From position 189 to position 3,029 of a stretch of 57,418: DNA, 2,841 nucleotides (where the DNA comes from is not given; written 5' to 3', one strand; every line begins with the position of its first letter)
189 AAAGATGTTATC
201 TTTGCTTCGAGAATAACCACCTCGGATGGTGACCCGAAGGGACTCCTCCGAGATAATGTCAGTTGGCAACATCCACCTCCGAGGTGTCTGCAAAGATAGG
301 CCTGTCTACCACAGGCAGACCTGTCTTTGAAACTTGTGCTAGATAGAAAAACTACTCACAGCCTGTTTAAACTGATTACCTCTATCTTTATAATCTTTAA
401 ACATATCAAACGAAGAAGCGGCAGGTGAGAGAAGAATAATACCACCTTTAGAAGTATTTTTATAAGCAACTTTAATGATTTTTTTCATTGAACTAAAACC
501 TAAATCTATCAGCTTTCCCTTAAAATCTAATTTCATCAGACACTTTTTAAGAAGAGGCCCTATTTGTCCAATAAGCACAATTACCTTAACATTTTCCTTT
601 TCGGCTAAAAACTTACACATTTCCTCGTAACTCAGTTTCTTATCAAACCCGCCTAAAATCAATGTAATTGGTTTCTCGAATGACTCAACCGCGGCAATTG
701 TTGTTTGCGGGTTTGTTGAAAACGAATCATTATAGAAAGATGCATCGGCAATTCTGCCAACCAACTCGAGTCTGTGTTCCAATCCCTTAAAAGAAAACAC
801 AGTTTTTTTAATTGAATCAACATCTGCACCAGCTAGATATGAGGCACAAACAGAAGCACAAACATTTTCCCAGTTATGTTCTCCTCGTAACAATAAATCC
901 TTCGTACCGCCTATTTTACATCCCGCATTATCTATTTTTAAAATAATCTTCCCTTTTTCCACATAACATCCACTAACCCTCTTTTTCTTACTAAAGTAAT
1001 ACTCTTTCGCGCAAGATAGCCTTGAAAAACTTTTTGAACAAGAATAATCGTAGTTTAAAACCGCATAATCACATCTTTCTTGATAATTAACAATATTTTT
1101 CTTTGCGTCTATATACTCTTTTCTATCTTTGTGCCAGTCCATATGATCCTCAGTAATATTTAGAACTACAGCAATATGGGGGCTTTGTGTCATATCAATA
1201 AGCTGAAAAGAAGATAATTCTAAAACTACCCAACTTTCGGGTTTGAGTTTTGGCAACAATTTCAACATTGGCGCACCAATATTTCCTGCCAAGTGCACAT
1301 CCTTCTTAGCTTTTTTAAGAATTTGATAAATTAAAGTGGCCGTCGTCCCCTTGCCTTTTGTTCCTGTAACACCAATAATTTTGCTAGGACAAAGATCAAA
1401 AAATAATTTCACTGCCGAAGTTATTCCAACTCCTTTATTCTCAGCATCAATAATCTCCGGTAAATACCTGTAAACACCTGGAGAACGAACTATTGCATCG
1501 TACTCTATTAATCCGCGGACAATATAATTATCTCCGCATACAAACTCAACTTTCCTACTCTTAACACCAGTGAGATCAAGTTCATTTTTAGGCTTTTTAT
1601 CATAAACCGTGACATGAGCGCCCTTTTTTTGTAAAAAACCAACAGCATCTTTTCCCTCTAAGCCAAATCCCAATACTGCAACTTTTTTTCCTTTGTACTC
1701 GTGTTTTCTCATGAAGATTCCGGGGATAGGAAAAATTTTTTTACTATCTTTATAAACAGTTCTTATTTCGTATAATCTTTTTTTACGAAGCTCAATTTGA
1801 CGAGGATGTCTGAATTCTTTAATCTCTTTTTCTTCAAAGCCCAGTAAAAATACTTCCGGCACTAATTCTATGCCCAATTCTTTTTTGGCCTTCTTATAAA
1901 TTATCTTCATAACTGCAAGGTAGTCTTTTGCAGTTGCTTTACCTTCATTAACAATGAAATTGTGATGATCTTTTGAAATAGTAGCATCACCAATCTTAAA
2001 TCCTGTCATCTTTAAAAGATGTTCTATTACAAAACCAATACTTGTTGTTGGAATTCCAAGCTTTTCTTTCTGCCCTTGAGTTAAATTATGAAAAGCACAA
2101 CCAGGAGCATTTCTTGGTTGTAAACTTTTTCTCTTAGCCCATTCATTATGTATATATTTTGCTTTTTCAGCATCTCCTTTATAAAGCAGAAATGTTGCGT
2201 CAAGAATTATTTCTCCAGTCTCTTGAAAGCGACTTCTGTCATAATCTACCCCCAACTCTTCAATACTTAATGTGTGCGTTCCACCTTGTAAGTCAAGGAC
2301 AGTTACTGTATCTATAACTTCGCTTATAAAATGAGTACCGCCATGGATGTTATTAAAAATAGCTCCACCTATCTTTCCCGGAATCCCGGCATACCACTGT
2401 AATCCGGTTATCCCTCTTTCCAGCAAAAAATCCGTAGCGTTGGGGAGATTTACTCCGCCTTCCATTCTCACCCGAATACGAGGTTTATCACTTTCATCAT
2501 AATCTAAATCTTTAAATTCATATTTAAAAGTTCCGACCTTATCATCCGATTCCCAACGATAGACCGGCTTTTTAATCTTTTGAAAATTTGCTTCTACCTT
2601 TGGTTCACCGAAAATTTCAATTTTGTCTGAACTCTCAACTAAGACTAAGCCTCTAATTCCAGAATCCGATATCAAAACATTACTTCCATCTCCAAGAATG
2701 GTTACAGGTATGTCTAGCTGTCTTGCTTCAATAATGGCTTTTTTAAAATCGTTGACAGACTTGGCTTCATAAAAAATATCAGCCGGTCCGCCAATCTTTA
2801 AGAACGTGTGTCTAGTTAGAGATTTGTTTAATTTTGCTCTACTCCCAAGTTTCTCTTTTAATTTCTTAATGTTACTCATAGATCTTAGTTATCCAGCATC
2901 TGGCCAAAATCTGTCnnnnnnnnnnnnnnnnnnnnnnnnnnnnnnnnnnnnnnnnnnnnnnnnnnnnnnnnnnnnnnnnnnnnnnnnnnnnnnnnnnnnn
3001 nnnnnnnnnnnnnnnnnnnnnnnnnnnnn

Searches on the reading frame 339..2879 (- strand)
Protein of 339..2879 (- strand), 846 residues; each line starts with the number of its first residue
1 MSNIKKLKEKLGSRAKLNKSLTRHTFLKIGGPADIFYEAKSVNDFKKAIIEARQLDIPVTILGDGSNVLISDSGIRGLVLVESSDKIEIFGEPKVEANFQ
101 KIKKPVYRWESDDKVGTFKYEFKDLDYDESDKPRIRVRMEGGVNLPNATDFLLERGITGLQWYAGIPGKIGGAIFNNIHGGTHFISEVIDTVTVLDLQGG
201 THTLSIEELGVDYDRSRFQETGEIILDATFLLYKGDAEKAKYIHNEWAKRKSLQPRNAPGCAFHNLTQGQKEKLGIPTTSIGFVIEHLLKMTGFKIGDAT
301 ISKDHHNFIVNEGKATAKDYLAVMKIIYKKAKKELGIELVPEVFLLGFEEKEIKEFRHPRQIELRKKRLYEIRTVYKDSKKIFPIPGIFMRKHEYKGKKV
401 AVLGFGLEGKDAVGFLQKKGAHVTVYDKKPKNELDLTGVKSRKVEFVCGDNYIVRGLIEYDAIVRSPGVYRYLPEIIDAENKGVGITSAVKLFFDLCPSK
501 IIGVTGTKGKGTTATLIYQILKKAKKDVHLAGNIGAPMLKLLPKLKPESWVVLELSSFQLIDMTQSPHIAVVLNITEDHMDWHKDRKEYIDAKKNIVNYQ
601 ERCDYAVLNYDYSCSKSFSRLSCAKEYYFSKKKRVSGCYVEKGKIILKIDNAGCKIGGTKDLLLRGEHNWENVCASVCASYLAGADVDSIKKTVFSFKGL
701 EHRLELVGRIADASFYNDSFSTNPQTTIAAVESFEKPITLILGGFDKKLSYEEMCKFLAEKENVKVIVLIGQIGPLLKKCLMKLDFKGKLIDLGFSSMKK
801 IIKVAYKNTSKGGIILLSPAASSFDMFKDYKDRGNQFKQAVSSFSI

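Call 11: search_protein_families(library=pfam, proteins=[window:339-2879:-])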
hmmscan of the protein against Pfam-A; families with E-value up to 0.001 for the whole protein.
window:339-2879:- (846 aa): 6 families
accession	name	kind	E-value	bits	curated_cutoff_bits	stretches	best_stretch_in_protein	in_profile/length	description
PF08245.18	Mur_ligase_M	-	3.1e-25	89.8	24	1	504-679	1-199/200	Mur ligase middle domain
PF02873.21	MurB_C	-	8.5e-16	58.4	27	1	245-344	8-97/99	UDP-N-acetylenolpyruvoylglucosamine reductase, C-terminal domain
PF01565.28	FAD_binding_4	-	2.8e-14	53.4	26.4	1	131-204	60-138/139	FAD binding domain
PF21799.2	MurD-like_N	-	3.5e-10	40.5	27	1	398-487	1-87/88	Mur ligase MurD-like, N-terminal domain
PF02875.26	Mur_ligase_C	-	9.6e-08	33.3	28.4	1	702-820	1-126/127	Mur ligase, glutamate ligase domain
PF02826.25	2-Hacid_dh_C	-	0.00083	19.2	25.1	0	390-440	29-81/178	D-isomer specific 2-hydroxyacid dehydrogenase, NAD binding domain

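Call 28: find_encoding_contigs(protein=window:339-2879:-, flank=10000, max_places=10)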
Protein window:339-2879:- (846 aa): 10 contigs read that carry it; 7 places shown.
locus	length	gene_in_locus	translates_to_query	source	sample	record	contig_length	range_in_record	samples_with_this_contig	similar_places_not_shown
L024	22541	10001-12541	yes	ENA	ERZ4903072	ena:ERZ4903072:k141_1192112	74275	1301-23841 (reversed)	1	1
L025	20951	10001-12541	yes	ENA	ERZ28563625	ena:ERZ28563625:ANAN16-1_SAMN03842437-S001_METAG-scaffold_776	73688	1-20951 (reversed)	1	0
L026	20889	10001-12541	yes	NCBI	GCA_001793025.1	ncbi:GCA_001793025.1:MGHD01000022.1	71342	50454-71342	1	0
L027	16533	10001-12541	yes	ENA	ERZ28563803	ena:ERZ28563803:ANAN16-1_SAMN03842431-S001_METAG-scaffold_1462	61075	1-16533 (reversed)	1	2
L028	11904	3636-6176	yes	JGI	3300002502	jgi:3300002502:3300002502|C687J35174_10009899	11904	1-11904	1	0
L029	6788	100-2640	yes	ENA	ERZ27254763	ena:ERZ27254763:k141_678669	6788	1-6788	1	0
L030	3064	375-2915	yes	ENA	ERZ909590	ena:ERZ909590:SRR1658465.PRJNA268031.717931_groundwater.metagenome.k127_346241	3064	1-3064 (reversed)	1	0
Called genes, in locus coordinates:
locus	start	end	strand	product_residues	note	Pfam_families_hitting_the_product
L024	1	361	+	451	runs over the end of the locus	PF00587:tRNA-synt_2b, PF03129:HGTP_anticodon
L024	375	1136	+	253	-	-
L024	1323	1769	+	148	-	PF02381:MraZ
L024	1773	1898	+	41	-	-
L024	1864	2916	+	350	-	PF01795:Methyltransf_5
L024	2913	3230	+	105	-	-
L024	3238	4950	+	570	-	PF03717:PBP_dimer, PF00905:Transpeptidase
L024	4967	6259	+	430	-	PF00275:EPSP_synthase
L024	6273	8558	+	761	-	PF01225:Mur_ligase (weak), PF08245:Mur_ligase_M, PF02875:Mur_ligase_C, PF00483:NTP_transferase, PF01128:IspD (weak), PF12804:NTP_transf_3, PF02348:CTP_transf_3 (weak)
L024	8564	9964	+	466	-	PF01225:Mur_ligase, PF21799:MurD-like_N (weak), PF08245:Mur_ligase_M, PF02875:Mur_ligase_C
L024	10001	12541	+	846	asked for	PF01565:FAD_binding_4, PF02873:MurB_C, PF21799:MurD-like_N, PF08245:Mur_ligase_M, PF02875:Mur_ligase_C (weak)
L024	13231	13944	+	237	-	PF00561:Abhydrolase_1, PF12146:Hydrolase_4, PF12697:Abhydrolase_6 (weak)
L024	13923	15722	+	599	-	PF08245:Mur_ligase_M, PF02875:Mur_ligase_C (weak)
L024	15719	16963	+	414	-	PF01041:DegT_DnrJ_EryC1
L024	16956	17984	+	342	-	PF02388:FemAB, PF13480:Acetyltransf_6, PF02388:FemAB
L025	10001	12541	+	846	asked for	PF01565:FAD_binding_4, PF02873:MurB_C, PF21799:MurD-like_N, PF08245:Mur_ligase_M, PF02875:Mur_ligase_C (weak)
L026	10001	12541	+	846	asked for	PF01565:FAD_binding_4, PF02873:MurB_C, PF21799:MurD-like_N, PF08245:Mur_ligase_M, PF02875:Mur_ligase_C (weak)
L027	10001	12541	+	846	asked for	PF01565:FAD_binding_4, PF02873:MurB_C, PF21799:MurD-like_N, PF08245:Mur_ligase_M, PF02875:Mur_ligase_C (weak)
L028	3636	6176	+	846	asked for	PF01565:FAD_binding_4, PF02873:MurB_C, PF21799:MurD-like_N, PF08245:Mur_ligase_M, PF02875:Mur_ligase_C (weak)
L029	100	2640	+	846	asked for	PF01565:FAD_binding_4, PF02873:MurB_C, PF21799:MurD-like_N, PF08245:Mur_ligase_M, PF02875:Mur_ligase_C (weak)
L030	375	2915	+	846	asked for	PF01565:FAD_binding_4, PF02873:MurB_C, PF21799:MurD-like_N, PF08245:Mur_ligase_M, PF02875:Mur_ligase_C (weak)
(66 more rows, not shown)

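Call 35: find_homologous_proteins(query=window:339-2879:-, max_evalue=1e-50)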
Query window:339-2879:- (846 aa): 22 proteins with E <= 1e-50 among 8000 candidates.
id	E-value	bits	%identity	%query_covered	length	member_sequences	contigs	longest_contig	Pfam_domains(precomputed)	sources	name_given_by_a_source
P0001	0.0e+0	1367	92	77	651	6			PF08245.19,PF01565.29,PF02873.22,PF21799.3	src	-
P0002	2.4e-185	637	42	99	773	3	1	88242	PF02875.27,PF08245.19,PF01565.29,PF02873.22,PF21799.3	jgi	jgi:UDP-N-acetylmuramoylalanine--D-glutamate ligase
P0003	9.2e-185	635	45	83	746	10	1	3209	PF02875.27,PF08245.19,PF01565.29,PF02873.22,PF21799.3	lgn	-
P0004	4.5e-175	603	58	52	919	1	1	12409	PF02875.27,PF08245.19,PF01225.31,PF21799.3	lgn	-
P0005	1.9e-157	544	40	83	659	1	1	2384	PF08245.19,PF01565.29,PF02873.22,PF21799.3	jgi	jgi:UDP-N-acetylmuramoylalanine--D-glutamate ligase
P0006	4.2e-156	540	38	99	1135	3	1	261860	PF02875.27,PF08245.19,PF01225.31,PF01565.29,PF02873.22,PF21799.3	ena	-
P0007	9.9e-150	519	37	98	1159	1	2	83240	PF02875.27,PF08245.19,PF01565.29,PF02873.22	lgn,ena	-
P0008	2.2e-145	504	37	98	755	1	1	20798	PF02875.27,PF08245.19,PF01565.29,PF02873.22,PF21799.3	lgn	-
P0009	3.2e-144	501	37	99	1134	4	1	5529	PF02875.27,PF08245.19,PF01565.29,PF02873.22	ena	-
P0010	5.5e-102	361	49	39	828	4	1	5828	PF02875.27,PF08245.19,PF01225.31,PF01565.29,PF02873.22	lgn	-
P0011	2.7e-95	339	44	41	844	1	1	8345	PF02875.27,PF08245.19,PF01225.31,PF01565.29,PF02873.22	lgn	-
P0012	3.1e-95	338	45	41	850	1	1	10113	PF02875.27,PF08245.19,PF01225.31,PF01565.29,PF02873.22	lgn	-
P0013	3.9e-95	338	46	41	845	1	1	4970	PF02875.27,PF08245.19,PF01225.31,PF01565.29,PF02873.22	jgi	jgi:UDP-N-acetylmuramate--alanine ligase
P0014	6.1e-94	334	44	42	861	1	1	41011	PF02875.27,PF08245.19,PF01225.31,PF01565.29,PF02873.22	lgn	-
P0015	1.5e-93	333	46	40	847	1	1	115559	PF02875.27,PF08245.19,PF01225.31,PF01565.29,PF02873.22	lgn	-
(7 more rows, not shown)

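Call 36: find_encoding_contigs(protein=P0001, flank=6000, max_places=6)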
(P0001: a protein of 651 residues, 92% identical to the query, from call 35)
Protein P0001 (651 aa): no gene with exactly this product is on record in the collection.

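Call 37: find_encoding_contigs(protein=P0002, flank=8000, max_places=3)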
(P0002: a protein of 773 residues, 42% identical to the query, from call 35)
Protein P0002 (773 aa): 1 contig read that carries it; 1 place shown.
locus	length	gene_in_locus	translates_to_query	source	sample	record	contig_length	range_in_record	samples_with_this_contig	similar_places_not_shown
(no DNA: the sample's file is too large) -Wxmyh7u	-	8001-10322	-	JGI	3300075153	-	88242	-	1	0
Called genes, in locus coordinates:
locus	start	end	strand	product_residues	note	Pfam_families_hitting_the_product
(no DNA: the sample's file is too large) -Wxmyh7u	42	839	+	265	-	PF01182:Glucosamine_iso (weak)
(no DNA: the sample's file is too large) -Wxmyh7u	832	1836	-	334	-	PF01933:CofD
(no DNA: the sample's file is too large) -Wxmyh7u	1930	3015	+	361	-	PF13672:PP2C_2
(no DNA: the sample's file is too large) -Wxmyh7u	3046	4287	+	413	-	PF00483:NTP_transferase, PF12804:NTP_transf_3 (weak), PF24894:Hexapep_GlmU (faint), PF25084:LbH_EIF2B, PF25087:GMPPB_C, PF00132:Hexapep (weak)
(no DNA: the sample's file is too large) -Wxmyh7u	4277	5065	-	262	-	PF00702:Hydrolase (faint), PF08282:Hydrolase_3, PF05116:S6PP (weak)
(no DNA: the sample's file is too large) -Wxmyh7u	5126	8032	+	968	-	PF01225:Mur_ligase, PF08245:Mur_ligase_M, PF02875:Mur_ligase_C, PF01225:Mur_ligase, PF08245:Mur_ligase_M, PF02875:Mur_ligase_C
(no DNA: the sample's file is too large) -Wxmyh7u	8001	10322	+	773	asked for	PF01565:FAD_binding_4, PF02873:MurB_C, PF21799:MurD-like_N, PF08245:Mur_ligase_M, PF02875:Mur_ligase_C (weak)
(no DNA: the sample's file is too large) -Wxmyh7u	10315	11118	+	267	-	PF01177:Asp_Glu_race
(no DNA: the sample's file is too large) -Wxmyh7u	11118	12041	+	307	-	PF01820:Dala_Dala_lig_N, PF07478:Dala_Dala_lig_C, PF08443:RimK, PF14397:ATPgrasp_ST (faint), PF02655:ATP-grasp_3, PF02786:CPSase_L_D2, PF13535:ATP-grasp_4 (weak)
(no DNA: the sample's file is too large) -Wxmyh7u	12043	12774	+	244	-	?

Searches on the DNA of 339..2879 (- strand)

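Call 42: search_rna_families(source=L024, start=17950, end=18400, threshold=evalue, max_evalue=10, show_alignments=2)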
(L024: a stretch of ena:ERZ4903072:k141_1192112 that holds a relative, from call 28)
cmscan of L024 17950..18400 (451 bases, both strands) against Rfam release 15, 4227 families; matches with E-value up to 10: 2.
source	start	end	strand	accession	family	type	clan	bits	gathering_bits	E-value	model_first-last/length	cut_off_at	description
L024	18215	18300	+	RF02748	FtrB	Gene; sRNA;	-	18.7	66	1.4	1-115/115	no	Francisella sRNA B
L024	17956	17988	+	RF01134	sR30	Gene; snRNA; snoRNA; CD-box;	-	9.4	38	9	1-57/57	no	Small nucleolar RNA sR30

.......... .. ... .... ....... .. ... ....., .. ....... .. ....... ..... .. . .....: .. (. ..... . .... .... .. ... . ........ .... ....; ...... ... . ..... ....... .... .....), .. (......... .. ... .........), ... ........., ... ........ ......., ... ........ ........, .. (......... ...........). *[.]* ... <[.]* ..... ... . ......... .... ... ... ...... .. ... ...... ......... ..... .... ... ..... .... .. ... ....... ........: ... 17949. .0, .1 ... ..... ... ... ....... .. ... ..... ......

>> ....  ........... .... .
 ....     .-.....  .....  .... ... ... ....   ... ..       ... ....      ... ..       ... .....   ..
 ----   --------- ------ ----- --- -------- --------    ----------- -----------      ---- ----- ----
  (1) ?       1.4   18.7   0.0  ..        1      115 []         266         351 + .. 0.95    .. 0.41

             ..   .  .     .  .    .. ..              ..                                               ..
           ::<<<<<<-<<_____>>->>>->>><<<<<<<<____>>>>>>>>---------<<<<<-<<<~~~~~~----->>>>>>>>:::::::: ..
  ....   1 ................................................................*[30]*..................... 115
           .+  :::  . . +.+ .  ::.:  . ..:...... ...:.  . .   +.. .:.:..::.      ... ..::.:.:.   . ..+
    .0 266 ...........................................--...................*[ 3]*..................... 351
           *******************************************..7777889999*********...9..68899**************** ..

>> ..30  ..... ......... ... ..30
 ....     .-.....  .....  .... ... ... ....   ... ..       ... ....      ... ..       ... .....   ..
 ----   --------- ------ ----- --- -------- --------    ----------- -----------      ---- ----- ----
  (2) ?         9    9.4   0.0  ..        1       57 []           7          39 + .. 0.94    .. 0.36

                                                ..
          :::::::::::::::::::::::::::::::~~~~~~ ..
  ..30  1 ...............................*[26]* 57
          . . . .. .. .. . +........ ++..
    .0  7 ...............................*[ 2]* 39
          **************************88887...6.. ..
